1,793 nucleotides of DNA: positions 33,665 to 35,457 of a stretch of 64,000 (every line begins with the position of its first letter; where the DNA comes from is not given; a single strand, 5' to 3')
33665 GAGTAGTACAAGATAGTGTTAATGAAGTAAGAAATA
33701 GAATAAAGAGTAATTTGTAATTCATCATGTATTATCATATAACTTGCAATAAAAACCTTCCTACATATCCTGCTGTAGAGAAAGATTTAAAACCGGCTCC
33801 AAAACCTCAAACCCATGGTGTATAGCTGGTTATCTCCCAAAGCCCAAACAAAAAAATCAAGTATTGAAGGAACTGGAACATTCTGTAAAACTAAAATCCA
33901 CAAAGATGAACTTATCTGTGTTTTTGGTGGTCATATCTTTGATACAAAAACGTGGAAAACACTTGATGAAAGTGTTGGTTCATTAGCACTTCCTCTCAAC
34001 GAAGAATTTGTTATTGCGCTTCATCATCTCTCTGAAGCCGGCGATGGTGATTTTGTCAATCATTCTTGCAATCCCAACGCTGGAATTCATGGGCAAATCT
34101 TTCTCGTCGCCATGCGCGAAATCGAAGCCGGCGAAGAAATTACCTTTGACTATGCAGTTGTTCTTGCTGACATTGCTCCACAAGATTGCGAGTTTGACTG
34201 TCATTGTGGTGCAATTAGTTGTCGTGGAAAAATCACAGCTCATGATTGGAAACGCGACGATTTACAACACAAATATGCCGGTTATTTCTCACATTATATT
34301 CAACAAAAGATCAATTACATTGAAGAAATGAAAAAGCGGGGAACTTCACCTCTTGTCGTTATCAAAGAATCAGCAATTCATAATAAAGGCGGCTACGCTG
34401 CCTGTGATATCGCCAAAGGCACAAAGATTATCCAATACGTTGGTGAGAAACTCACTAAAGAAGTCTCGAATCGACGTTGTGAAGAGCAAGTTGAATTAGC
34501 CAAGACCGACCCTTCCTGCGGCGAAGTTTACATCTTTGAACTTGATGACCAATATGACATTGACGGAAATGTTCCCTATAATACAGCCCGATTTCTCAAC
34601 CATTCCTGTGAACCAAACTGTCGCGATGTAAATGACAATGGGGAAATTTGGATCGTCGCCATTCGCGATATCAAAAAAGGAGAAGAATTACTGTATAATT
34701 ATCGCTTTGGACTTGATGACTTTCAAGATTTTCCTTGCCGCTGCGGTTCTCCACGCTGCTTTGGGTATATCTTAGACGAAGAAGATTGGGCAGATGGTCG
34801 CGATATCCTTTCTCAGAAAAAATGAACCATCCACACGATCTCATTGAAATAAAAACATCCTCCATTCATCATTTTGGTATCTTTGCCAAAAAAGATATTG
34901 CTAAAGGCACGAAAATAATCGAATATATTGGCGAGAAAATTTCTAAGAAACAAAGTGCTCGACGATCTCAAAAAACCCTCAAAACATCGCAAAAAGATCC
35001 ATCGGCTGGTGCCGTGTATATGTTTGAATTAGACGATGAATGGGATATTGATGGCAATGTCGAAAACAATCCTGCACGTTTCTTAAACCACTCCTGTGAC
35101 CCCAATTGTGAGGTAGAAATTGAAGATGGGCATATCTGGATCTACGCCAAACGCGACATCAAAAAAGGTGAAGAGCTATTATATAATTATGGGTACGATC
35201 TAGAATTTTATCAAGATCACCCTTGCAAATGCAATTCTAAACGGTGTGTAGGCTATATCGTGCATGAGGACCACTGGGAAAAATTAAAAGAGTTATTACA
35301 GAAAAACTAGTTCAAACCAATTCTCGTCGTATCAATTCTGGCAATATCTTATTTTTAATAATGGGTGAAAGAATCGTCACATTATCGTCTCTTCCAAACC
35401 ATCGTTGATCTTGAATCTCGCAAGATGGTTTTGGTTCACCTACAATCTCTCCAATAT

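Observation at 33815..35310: Three SET (lysine methyltransferase) domains in two adjacent genes, arising by partial duplication, in a histone-encoding archaeon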

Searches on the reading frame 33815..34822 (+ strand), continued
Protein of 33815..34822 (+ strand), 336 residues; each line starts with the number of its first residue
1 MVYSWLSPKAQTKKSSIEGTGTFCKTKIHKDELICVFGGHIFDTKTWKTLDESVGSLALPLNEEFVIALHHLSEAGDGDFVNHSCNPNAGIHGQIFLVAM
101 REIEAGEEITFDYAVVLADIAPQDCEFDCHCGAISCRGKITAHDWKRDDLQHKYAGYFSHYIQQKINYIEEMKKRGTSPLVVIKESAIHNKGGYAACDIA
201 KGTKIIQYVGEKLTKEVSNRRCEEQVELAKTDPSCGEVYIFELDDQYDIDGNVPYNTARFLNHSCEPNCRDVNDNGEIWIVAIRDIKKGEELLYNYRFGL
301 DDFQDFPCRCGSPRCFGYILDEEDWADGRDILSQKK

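Call 54: search_protein_representatives(protein=window:33815-34822:+)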
Query: 336 residues. Proteins with E-value up to 0.001 (for the whole library): 13085; up to 1e-10: 4132; up to 1e-30: 139. The best 150 are listed.
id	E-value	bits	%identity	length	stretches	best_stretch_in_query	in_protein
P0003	4.1e-77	276.0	70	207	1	168-336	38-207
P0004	4.4e-73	262.7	46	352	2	173-324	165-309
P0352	4.7e-51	190.3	37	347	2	16-167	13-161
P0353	6.1e-49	183.3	39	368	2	14-175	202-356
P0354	4.0e-47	177.4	42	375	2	4-168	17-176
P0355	6.8e-47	176.6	34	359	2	3-167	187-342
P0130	9.8e-47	176.1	48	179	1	3-172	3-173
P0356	1.5e-46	175.5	35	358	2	2-168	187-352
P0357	4.4e-46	173.9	48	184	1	1-170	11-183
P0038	8.4e-45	169.7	50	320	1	174-325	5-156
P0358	2.2e-44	168.3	46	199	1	165-332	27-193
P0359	1.7e-43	165.4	39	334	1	4-319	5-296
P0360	4.0e-43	164.2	51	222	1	180-333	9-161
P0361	1.7e-42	162.2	51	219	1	177-323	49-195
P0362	2.7e-42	161.5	50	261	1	182-335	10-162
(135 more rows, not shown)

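Call 56: predict_structure(alignment_id=A2)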
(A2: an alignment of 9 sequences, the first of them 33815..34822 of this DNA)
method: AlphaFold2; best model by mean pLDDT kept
length: 336 residues; sequences in the alignment: 9
mean_pLDDT: 80.7   pTM: 0.55
mean pLDDT of the five models: 80.7, 78.6, 78.4, 78.3, 76.2
residues with pLDDT >= 90: 100; 70-90: 172; 50-70: 44; < 50: 20
segments of 3 or more residues with pLDDT < 50: 122-124, 323-336
pLDDT, mean of each block of 10 residues (from residue 1): 88 90 97 94 84 77 84 88 94 92 97 79 66 90 87 91 84 67 81 90 86 82 74 60 76 74 87 79 93 74 62 74 47 39
secondary structure, 60 per line:
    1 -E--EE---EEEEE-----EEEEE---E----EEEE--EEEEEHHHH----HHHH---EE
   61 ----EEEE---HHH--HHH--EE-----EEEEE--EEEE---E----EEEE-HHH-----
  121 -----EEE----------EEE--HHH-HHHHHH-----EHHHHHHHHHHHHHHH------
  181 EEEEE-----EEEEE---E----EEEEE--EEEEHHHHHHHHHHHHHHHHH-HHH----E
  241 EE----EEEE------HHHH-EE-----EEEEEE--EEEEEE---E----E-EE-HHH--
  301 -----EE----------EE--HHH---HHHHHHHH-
elements in order: E10-14 E20-24 E33-36 E39-43 H44-47 H52-55 E65-68 E89-93 E96-99 E108-111 E126-128 E139-141 H148-153 H160-174 E181-185 E191-195 E204-208 E211-214 H215-231 E240-242 E247-250 H257-260 E269-274 E277-282 H328-335

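Call 61: fold_search(model_id=the predicted structure, library=pdb)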
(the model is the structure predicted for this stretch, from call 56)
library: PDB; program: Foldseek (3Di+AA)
matches with E <= 10: 530; with E <= 0.001: 402
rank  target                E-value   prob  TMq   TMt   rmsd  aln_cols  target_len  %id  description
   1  7w6l_E                8.8e-13  1.00  0.36  0.76   5.0       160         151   36  The crystal structure of MLL3-RBBP5-ASH2L in complex with H3K4me0 peptide (released 2022-09-07)
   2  7w67_C                1.5e-12  1.00  0.37  0.75   4.3       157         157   33  The crystal structure of MLL1 (N3861I/Q3867L/C3882SS)-RBBP5-ASH2L in complex with H3K4me0 peptide (released 2022-09-07)
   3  4z4p                  1.6e-12  1.00  0.38  0.74   4.1       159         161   33  Structure of the MLL4 SET Domain (released 2015-09-09)
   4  6kqq_B                2.7e-12  1.00  0.38  0.56   3.8       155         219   30  NSD1 SET domain in complex with BT3 and SAM (released 2020-09-02)
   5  5f6k_E                2.9e-12  1.00  0.34  0.74   5.0       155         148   36  Crystal structure of the MLL3-Ash2L-RbBP5 complex (released 2016-02-24)
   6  7w6a_C                7.1e-12  1.00  0.36  0.72   4.5       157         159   34  Crystal structure of the MLL1 (N3861I/Q3867L/C3882SS)-RBBP5-ASH2L complex (released 2022-09-07)
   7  2w5z_A                7.1e-12  1.00  0.36  0.62   4.6       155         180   34  Ternary Complex of the Mixed Lineage Leukaemia (MLL1) SET Domain with the cofactor product S-Adenosylhomocysteine and  (released 2009-02-10)
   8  6kqq_A                8.4e-12  1.00  0.38  0.55   3.7       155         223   30  NSD1 SET domain in complex with BT3 and SAM (released 2020-09-02)
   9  6u9m_A                8.4e-12  1.00  0.34  0.73   3.8       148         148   34  MLL1 SET N3861I/Q3867L bound to inhibitor 16 (TC-5109) (released 2020-07-01)
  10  7w6l_C                8.4e-12  1.00  0.37  0.75   4.9       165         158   35  The crystal structure of MLL3-RBBP5-ASH2L in complex with H3K4me0 peptide (released 2022-09-07)
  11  5f5e                  9.0e-12  1.00  0.35  0.74   3.9       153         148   31  The Crystal Structure of MLL1 SET domain with N3816I/Q3867L mutation (released 2016-02-24)
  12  7w6j_C                9.0e-12  1.00  0.37  0.74   5.6       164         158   31  The crystal structure of MLL1 (N3861I/Q3867L/C3882SS)-RBBP5-ASH2L in complex with H3K4me2 peptide (released 2022-09-07)
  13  6w5i_C                9.5e-12  1.00  0.36  0.76   4.0       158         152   33  Cryo-EM structure of MLL1 in complex with RbBP5, WDR5, SET1, and ASH2L bound to the nucleosome (Class01) (released 2021-03-31)
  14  6kqp                  9.5e-12  1.00  0.35  0.53   4.2       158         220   30  NSD1 SET domain in complex with SAM (released 2020-09-02)
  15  5f59                  1.1e-11  1.00  0.36  0.77   5.0       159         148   34  The crystal structure of MLL3 SET domain (released 2016-02-24)
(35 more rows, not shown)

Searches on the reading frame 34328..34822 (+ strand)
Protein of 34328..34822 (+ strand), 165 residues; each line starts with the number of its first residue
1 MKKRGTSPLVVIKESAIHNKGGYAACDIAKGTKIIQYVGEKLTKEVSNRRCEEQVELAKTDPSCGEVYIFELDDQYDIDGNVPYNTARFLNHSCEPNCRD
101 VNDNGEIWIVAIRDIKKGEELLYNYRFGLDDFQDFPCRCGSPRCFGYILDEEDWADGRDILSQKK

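Call 43: find_related_loci(query=window:34328-34822:+, collection=metagenome_contigs, flank=3000)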
Query window:34328-34822:+ (165 aa) in metagenome_contigs; peptide patterns used: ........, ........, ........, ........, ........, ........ (x = any residue, [..] = any of these).
137 stretches matched a pattern; 37 encode a relative of the query (tblastn E <= 1e-3); 37 distinct loci.
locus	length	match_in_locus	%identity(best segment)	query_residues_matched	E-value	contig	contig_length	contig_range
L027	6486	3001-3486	52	3-164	7e-56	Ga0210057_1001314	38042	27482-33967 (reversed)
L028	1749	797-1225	53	1-154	3e-49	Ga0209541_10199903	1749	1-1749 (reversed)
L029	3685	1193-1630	50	12-155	2e-45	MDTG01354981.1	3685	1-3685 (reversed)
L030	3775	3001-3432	50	13-154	3e-45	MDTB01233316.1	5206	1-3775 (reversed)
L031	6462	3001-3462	47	12-163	2e-44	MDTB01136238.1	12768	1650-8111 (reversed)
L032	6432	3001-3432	51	17-158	3e-44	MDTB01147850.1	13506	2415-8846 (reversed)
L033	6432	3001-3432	51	13-154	1e-44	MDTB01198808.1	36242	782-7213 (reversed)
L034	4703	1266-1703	49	12-155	2e-44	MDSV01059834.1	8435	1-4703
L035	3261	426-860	50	12-154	8e-44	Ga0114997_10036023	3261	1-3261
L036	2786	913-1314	49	10-154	4e-42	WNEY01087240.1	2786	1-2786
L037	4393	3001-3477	43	9-165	3e-41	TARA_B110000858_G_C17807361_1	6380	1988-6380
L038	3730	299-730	47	12-153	6e-41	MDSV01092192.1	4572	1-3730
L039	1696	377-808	47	12-153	6e-41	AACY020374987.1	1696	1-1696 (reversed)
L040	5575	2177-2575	44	12-151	6e-38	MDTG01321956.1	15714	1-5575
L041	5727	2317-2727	48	9-152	2e-37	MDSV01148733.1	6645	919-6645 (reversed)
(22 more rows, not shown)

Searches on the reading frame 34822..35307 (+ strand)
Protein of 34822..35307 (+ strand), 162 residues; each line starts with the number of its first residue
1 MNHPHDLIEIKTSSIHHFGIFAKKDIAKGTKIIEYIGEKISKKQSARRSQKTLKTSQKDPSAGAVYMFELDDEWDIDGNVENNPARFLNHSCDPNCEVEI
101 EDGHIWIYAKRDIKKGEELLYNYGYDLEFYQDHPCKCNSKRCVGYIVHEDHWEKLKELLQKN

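Call 3: search_protein_families(library=pfam, proteins=[window:34822-35307:+], max_evalue=1)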
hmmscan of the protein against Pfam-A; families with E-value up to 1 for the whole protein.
window:34822-35307:+ (162 aa): 4 families
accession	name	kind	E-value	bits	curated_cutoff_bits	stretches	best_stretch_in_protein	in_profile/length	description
PF00856.33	SET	-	2.2e-29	102.4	22.4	1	18-124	2-105/105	SET domain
PF21549.2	PRDM2_PR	-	0.0038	17.4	27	1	11-126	6-115/123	PR domain zinc finger protein 2, PR domain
PF08666.17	SAF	-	0.0057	17.6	21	0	107-119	4-16/63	SAF domain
PF16364.11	Antigen_C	-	0.093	13.5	29.5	0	18-64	64-111/172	Cell surface antigen C-terminus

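Call 4: search_protein_families(library=ncbifam, proteins=[window:34822-35307:+], max_evalue=1)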
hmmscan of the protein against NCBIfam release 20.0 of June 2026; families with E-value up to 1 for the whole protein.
window:34822-35307:+ (162 aa): 1 family
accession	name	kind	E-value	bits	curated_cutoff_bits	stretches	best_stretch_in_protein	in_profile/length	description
NF043024.1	T4SS_AnkI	equivalog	1.1e-09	37.5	550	1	17-124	35-140/439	Dot/Icm T4SS effector AnkI/LegAS4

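Call 17: search_solved_structures(query=window:34822-35307:+, max_evalue=0.01, show_alignments=2)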
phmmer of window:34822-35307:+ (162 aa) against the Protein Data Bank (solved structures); distinct sequences matched with E-value up to 0.01: 139 (the best 60 are shown).
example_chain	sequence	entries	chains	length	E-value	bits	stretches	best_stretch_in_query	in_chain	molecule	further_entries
5f59_A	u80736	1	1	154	6.7e-25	90.9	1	11-143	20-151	Histone-lysine N-methyltransferase 2C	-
5f6k_C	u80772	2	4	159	6.8e-25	90.9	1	11-143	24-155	Histone-lysine N-methyltransferase 2C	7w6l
6kiw_K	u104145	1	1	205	1.4e-24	89.9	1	11-143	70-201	Histone-lysine N-methyltransferase 2C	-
7u5v_A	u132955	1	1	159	2.9e-24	88.9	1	10-145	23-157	Histone-lysine N-methyltransferase 2A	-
2w5y_A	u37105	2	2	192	7e-24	87.6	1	8-145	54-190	HISTONE-LYSINE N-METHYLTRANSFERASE HRX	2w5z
7w67_C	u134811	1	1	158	9.1e-24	87.2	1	8-145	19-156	Histone-lysine N-methyltransferase 2A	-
7w6a_C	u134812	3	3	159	9.3e-24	87.2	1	8-145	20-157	Histone-lysine N-methyltransferase 2A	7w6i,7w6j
6kiu_K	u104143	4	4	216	9.7e-24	87.1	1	8-145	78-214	Histone-lysine N-methyltransferase 2A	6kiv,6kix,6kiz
7ud5_K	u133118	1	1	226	1.1e-23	86.9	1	8-145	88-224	cDNA FLJ56846, highly similar to Zinc finger protein HRX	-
4z4p_A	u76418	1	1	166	1.3e-23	86.8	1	10-147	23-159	Histone-lysine N-methyltransferase 2D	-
5f5e_A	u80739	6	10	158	5.7e-23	84.6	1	8-145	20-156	Histone-lysine N-methyltransferase 2A | Histone-lysine N-methyltransferase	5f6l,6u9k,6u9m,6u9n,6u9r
6pwv_C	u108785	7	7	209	1.3e-22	83.5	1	8-145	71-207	Histone-lysine N-methyltransferase 2A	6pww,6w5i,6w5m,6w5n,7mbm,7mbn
7bre_B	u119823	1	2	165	2e-22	82.8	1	8-145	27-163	Histone-lysine N-methyltransferase 2B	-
6ven_N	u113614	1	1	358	4e-22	81.9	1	11-146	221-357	Histone-lysine N-methyltransferase, H3 lysine-4 specific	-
6chg_C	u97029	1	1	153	1.3e-21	80.2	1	11-146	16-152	Histone-lysine N-methyltransferase, H3 lysine-4 specific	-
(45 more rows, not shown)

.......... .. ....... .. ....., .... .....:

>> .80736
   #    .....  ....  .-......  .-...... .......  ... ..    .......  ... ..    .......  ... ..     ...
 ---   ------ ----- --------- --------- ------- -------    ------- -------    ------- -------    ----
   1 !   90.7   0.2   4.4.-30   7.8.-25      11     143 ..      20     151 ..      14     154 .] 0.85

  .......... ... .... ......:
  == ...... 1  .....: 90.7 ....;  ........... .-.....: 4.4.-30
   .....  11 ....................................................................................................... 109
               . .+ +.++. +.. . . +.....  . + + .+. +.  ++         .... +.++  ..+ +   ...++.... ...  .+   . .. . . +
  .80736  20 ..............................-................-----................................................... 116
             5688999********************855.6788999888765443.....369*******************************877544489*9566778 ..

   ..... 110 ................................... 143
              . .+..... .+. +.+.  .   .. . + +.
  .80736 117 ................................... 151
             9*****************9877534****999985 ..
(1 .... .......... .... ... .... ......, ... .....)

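Call 28: find_homologous_proteins(query=window:34822-35307:+)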
Query window:34822-35307:+ (162 aa): 1632 proteins with E <= 0.001 among 1669 candidates; the best 120 are listed.
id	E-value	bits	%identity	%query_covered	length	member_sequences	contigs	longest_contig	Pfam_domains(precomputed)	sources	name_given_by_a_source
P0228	2.2e-108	377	100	100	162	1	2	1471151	PF00856.34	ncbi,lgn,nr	ncbi:SET domain-containing protein-lysine N-methyltransferase [Candidatus Woesearchaeota archaeon]|n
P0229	1.4e-74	267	71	99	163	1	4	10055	PF00856.34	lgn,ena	-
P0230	2.2e-66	241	65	91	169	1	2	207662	PF00856.34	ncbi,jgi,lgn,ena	ncbi:MAG: SET domain-containing protein-lysine N-methyltransferase [Candidatus Pacearchaeota archaeo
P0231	1.9e-64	234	66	89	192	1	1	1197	PF00856.34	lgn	-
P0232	2.4e-64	234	64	96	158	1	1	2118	PF00856.34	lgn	-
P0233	4.9e-64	233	65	94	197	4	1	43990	PF00856.34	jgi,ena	-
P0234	1.4e-63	232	64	94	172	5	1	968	PF00856.34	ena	-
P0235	2.6e-63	231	66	95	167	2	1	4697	PF00856.34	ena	-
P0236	3.4e-63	230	61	96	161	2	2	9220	PF00856.34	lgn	-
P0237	3.9e-63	230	63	90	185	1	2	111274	PF00856.34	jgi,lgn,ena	jgi:SET domain-containing protein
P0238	4.5e-63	230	61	99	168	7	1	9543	PF00856.34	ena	-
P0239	5.9e-63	229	63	98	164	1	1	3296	PF00856.34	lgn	-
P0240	1.1e-62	229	64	95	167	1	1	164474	PF00856.34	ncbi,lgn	-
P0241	1.3e-62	228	63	95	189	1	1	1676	PF00856.34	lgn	-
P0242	2.8e-62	227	65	93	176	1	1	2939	PF00856.34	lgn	-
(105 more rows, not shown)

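Call 30: find_encoding_contigs(protein=P0229, flank=4000, max_places=3)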
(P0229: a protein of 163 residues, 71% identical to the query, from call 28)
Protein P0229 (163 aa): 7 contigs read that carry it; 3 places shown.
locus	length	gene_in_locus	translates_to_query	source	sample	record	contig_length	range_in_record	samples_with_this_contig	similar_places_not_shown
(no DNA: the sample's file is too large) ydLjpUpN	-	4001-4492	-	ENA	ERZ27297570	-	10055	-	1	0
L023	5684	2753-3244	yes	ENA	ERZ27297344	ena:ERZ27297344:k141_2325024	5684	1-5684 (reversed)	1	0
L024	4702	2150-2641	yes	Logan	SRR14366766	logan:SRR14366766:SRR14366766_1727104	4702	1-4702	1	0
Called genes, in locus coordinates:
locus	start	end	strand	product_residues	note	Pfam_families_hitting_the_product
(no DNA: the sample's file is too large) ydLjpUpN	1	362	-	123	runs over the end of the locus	-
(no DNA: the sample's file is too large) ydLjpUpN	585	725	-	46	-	-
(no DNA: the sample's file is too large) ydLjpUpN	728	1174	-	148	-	-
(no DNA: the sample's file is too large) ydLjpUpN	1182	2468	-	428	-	PF00155:Aminotran_1_2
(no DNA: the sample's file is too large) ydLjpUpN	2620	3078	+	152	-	-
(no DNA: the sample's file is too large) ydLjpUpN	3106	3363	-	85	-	-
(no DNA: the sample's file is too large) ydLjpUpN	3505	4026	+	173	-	PF00856:SET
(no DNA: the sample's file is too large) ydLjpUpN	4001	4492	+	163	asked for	PF00856:SET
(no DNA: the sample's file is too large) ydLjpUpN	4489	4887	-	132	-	PF00293:NUDIX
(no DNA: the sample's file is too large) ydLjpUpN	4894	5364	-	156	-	PF04307:YdjM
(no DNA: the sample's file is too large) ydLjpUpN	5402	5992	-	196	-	-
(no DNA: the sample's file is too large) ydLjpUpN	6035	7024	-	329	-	PF21473:OB_Ssb-like (weak), PF01336:tRNA_anti-codon, PF08646:Rep_fac-A_C (weak)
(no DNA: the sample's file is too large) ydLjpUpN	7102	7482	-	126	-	?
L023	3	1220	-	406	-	?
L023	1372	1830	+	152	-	-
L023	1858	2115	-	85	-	-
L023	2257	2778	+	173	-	PF00856:SET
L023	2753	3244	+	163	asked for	PF00856:SET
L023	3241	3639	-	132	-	PF00293:NUDIX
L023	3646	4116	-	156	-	PF04307:YdjM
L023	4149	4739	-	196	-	-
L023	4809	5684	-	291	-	?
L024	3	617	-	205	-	?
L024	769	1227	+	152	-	-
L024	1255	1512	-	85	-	-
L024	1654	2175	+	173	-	PF00856:SET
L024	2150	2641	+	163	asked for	PF00856:SET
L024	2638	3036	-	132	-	PF00293:NUDIX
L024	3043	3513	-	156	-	PF04307:YdjM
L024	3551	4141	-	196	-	-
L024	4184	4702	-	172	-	?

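Call 31: find_encoding_contigs(protein=P0230, flank=4000, max_places=2)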
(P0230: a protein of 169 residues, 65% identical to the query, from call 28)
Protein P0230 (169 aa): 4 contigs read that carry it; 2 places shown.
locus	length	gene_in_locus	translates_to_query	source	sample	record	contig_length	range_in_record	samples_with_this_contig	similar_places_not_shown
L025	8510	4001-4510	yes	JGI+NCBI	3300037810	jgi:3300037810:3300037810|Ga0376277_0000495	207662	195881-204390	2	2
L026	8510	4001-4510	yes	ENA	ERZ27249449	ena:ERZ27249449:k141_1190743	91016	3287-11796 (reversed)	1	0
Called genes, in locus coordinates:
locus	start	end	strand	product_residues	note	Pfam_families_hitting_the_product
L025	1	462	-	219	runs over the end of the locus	-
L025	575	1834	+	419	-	PF01136:Peptidase_U32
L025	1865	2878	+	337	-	PF07478:Dala_Dala_lig_C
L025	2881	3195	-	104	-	-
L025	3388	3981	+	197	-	PF00254:FKBP_C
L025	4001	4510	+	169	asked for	PF00856:SET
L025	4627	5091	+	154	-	PF12641:Flavodoxin_3 (faint), PF12682:Flavodoxin_4, PF12724:Flavodoxin_5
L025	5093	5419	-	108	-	-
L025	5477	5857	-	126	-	-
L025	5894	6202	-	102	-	-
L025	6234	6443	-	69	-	-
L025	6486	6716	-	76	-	-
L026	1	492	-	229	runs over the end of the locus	-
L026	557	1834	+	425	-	PF01136:Peptidase_U32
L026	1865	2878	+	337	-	PF07478:Dala_Dala_lig_C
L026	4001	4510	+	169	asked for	PF00856:SET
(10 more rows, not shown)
